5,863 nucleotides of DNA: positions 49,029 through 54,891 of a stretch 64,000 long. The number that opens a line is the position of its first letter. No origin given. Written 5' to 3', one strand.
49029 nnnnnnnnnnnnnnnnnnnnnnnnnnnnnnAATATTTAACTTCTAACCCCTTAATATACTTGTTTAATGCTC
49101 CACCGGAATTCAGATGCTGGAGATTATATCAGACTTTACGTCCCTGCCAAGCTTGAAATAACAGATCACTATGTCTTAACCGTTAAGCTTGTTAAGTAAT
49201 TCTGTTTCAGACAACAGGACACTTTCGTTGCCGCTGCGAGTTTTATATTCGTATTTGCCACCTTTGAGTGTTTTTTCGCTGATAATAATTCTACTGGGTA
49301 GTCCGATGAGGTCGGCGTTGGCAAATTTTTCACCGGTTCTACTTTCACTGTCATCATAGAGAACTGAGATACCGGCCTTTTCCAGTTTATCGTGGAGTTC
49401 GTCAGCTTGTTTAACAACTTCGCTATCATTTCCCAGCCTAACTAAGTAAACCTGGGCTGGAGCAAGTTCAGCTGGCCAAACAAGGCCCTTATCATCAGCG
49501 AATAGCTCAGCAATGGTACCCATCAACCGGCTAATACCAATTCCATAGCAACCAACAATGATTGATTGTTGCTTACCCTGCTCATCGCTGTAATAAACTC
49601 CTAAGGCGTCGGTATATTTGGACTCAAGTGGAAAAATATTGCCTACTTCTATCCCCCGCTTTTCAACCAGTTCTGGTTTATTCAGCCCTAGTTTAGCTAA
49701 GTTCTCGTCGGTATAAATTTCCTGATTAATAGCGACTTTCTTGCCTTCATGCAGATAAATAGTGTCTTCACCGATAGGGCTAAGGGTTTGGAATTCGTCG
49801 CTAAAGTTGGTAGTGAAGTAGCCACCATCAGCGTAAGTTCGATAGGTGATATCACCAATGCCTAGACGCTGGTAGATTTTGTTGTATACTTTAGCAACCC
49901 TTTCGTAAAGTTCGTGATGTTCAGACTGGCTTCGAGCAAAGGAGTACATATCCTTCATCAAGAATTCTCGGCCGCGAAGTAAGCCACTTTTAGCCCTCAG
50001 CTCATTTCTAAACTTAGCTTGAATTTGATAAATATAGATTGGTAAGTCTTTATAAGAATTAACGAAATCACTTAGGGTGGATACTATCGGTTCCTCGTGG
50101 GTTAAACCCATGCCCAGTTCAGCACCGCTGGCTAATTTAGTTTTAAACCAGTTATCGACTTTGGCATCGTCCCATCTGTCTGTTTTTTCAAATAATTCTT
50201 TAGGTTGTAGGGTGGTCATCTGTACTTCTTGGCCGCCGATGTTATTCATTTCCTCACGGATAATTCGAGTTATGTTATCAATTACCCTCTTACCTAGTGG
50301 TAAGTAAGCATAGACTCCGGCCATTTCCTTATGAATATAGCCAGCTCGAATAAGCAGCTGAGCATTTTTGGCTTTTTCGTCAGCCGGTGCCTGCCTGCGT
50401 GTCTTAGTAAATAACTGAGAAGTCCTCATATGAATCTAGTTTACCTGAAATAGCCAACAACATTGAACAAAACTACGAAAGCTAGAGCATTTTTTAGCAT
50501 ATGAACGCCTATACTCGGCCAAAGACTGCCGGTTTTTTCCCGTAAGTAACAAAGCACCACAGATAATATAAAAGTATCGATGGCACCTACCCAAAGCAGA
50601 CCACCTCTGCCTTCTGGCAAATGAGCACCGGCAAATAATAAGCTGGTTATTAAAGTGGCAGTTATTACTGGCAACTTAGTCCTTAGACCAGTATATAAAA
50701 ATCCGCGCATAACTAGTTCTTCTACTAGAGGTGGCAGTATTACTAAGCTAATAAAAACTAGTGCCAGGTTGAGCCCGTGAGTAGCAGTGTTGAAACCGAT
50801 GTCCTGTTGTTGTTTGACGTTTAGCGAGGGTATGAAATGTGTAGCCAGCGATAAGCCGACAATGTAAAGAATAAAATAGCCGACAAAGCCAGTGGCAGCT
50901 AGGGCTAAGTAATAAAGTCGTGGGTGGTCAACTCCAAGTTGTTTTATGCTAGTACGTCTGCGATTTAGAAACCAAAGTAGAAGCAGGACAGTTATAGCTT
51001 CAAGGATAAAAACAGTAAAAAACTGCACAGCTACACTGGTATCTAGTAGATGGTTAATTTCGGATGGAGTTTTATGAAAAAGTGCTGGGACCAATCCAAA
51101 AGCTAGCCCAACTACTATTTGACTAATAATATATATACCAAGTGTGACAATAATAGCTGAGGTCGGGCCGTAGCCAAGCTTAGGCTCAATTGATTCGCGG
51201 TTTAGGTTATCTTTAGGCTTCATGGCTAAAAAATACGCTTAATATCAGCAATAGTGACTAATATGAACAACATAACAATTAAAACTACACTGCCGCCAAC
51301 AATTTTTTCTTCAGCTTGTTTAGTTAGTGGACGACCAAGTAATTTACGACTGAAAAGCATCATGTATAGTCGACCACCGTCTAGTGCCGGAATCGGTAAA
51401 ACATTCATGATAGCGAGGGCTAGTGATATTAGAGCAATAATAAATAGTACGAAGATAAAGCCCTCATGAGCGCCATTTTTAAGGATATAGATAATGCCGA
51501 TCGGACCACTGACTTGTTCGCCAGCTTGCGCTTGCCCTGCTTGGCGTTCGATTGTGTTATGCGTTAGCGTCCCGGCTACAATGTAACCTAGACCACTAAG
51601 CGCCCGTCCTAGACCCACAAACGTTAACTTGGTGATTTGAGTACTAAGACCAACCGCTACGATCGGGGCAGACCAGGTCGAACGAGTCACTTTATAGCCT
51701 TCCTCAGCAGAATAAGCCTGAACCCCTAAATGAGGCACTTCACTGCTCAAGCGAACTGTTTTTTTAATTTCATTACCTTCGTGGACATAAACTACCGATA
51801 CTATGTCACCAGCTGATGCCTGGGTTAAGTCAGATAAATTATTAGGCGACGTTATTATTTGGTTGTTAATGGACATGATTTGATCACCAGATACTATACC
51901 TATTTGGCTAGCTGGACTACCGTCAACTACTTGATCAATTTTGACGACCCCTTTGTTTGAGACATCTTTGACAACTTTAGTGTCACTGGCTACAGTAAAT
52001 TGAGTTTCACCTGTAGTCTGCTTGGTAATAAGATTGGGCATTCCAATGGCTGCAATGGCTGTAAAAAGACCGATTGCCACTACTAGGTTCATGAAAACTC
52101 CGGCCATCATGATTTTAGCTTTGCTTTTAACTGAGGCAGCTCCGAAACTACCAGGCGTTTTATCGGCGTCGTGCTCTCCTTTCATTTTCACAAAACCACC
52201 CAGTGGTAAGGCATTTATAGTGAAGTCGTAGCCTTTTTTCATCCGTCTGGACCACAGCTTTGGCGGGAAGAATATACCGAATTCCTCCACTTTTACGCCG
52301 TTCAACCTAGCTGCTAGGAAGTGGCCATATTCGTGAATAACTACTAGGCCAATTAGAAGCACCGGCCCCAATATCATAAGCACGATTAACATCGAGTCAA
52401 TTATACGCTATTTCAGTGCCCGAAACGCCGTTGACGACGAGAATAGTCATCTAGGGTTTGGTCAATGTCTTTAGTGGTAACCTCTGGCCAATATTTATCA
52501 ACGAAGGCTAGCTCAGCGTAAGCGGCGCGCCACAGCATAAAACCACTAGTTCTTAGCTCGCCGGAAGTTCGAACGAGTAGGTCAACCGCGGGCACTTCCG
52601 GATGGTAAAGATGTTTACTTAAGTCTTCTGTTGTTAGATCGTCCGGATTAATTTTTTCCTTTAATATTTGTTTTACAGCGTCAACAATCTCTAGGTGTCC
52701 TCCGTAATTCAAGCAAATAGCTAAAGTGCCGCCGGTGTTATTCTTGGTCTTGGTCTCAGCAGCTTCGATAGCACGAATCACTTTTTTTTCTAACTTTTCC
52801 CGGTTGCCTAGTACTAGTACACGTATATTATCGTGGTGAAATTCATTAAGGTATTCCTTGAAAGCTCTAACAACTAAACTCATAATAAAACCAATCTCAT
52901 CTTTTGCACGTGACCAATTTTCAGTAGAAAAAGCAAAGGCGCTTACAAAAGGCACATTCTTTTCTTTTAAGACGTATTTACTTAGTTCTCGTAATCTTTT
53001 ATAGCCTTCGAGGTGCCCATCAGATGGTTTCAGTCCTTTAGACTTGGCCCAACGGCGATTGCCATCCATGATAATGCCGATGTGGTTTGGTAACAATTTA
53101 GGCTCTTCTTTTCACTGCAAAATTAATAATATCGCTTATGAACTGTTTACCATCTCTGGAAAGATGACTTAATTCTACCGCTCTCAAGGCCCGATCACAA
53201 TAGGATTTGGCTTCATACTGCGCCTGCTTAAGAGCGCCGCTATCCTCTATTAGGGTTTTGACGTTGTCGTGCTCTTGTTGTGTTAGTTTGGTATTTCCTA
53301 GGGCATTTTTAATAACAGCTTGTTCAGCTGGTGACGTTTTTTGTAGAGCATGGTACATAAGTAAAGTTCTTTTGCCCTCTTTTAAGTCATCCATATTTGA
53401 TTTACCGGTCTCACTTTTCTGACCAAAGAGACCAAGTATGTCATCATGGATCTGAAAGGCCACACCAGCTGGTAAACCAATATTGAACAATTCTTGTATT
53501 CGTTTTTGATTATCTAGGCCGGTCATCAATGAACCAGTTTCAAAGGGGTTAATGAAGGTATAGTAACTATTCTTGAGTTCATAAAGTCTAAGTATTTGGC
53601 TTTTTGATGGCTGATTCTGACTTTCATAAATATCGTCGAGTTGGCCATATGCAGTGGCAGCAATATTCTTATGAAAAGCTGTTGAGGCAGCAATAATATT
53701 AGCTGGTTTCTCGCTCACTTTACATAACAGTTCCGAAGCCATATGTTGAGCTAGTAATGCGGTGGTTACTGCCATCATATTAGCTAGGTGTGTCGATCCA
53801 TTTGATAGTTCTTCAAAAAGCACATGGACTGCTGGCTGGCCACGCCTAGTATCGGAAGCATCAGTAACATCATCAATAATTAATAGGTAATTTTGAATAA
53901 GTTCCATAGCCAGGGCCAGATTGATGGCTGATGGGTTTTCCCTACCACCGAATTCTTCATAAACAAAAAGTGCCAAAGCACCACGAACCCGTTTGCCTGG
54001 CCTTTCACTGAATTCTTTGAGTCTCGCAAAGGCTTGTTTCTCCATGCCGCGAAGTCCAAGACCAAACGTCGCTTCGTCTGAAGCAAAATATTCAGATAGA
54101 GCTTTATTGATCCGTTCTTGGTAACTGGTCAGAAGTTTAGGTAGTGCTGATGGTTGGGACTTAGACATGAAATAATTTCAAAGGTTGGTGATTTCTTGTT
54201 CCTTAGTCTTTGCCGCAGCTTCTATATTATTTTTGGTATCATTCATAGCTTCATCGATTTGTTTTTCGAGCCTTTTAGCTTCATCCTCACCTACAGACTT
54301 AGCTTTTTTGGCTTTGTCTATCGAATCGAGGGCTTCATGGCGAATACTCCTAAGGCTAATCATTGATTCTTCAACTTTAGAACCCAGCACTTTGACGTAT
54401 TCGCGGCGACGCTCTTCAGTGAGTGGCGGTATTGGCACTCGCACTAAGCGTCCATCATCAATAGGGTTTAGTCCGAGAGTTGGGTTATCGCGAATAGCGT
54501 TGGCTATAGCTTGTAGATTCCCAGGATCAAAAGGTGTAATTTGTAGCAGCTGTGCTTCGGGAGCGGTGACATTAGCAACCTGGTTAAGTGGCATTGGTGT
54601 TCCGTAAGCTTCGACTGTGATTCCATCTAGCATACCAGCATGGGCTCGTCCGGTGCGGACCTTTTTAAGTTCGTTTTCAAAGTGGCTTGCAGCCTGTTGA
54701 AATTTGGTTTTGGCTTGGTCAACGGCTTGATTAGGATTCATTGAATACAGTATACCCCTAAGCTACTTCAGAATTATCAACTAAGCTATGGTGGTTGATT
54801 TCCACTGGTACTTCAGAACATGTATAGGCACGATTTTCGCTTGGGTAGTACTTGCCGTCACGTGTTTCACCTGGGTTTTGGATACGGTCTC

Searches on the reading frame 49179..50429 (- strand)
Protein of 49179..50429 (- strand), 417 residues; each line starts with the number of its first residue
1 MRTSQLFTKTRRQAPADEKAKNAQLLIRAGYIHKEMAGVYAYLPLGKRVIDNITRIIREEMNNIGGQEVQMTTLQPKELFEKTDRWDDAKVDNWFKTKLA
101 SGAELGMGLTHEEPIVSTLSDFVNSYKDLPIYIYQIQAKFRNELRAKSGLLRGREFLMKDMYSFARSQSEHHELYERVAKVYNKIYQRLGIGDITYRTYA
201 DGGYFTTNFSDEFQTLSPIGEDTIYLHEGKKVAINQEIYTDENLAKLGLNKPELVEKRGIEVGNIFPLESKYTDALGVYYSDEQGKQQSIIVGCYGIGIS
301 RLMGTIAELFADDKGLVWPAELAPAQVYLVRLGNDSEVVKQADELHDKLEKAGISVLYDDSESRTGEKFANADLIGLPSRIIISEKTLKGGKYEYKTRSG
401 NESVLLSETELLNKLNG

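Call 72: search_protein_families(library=pfam, proteins=[window:49179-50429:-], max_evalue=0.0001)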
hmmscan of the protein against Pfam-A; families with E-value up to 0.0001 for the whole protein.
window:49179-50429:- (417 aa): 2 families
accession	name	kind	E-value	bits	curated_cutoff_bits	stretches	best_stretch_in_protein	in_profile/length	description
PF00587.30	tRNA-synt_2b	-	5.9e-27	95.3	29.3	1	97-308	3-177/179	tRNA synthetase class II core domain (G, H, P, S and T)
PF03129.25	HGTP_anticodon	-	1e-16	61.3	21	1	326-415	1-91/94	Anticodon binding domain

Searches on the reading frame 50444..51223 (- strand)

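Call 72: search_protein_families(library=pfam, proteins=[window:50444-51223:-], max_evalue=0.0001)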
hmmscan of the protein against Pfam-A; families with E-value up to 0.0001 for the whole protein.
window:50444-51223:- (260 aa): 1 family
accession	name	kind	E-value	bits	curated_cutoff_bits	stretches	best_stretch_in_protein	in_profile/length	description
PF02517.21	Rce1-like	-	3.8e-23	82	22.4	1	152-246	3-92/93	Type II CAAX prenyl endopeptidase Rce1-like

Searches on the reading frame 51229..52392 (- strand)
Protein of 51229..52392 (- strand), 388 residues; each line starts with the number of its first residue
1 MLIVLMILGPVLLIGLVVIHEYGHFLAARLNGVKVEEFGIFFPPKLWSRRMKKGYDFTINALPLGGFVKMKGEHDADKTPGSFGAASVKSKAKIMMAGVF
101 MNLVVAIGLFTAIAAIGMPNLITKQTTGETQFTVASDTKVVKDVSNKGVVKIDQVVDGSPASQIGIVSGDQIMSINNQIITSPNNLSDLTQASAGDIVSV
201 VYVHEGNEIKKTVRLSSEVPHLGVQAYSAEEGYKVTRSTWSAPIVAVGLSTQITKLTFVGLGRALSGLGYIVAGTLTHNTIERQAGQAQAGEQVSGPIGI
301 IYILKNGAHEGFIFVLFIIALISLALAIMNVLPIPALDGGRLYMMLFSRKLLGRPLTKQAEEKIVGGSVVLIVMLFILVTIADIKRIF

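Call 72: search_protein_families(library=pfam, proteins=[window:51229-52392:-], max_evalue=0.0001)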
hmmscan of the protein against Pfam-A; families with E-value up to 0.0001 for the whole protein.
window:51229-52392:- (388 aa): 4 families
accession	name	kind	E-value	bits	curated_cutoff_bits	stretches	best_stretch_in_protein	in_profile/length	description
PF02163.28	Peptidase_M50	-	1.3e-45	155.9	27.2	1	11-375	4-221/221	Peptidase family M50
PF17820.7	PDZ_6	-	1.1e-09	38.4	27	1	152-201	2-51/54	PDZ domain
PF13180.12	PDZ_2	-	1.8e-06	28.6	27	1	145-214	9-79/80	PDZ domain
PF00595.29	PDZ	-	2.8e-05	24.9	23.2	1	141-182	23-59/81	PDZ domain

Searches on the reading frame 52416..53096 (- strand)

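Call 72: search_protein_families(library=pfam, proteins=[window:52416-53096:-], max_evalue=0.0001)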
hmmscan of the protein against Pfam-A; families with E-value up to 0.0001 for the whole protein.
window:52416-53096:- (227 aa): 1 family
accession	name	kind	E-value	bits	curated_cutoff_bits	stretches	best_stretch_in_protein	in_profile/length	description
PF01255.24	Prenyltransf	-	4.7e-74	249.1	27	1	9-226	1-219/219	Putative undecaprenyl diphosphate synthase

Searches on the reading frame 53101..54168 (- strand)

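Call 72: search_protein_families(library=pfam, proteins=[window:53101-54168:-], max_evalue=0.0001)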
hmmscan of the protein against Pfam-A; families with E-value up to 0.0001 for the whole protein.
window:53101-54168:- (356 aa): 1 family
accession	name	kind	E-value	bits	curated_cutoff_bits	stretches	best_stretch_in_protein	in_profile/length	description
PF00348.22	polyprenyl_synt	-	5.4e-50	170.4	27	1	51-300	9-244/251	Polyprenyl synthetase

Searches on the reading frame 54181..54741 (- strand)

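Call 72: search_protein_families(library=pfam, proteins=[window:54181-54741:-], max_evalue=0.0001)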
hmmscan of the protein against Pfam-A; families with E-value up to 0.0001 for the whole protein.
window:54181-54741:- (187 aa): 1 family
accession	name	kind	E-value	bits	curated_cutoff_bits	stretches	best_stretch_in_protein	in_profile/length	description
PF01765.24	RRF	-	1.4e-55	188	29.7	1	21-184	1-163/164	Ribosome recycling factor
